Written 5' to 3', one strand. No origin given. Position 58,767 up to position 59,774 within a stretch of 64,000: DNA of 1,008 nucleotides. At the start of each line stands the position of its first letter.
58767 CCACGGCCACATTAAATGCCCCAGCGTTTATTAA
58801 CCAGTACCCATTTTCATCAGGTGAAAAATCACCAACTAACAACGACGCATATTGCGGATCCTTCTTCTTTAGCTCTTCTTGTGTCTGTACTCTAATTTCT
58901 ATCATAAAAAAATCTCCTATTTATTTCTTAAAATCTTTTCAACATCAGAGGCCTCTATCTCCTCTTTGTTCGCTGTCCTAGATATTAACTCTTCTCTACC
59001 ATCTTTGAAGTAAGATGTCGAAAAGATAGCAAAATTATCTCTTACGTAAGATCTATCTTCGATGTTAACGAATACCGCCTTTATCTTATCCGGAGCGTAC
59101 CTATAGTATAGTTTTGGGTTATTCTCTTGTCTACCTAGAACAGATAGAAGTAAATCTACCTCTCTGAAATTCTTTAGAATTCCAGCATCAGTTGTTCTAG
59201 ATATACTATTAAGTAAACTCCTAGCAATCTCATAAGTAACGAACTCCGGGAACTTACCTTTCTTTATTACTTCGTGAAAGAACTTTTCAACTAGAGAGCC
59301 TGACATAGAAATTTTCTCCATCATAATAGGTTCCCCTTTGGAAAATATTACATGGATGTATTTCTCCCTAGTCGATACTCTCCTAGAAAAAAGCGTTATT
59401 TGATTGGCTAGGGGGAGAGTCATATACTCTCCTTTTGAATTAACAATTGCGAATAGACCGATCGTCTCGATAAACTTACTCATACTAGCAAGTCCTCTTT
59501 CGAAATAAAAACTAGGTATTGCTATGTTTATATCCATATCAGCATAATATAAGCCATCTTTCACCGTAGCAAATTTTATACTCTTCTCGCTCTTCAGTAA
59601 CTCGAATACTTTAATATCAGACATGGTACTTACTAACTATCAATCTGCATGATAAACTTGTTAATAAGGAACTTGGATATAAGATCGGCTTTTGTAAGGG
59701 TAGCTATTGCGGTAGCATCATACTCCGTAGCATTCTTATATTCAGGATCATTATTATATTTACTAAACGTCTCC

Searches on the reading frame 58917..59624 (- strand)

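Call 91: search_protein_families(library=phrogs, proteins=[window:58917-59624:-], max_evalue=0.001)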
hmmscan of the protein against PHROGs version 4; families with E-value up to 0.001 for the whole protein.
window:58917-59624:- (235 aa): 1 family
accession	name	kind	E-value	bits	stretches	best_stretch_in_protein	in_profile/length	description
phrog_2926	-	head and packaging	2e-24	87.4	1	12-233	11-240/241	virion structural protein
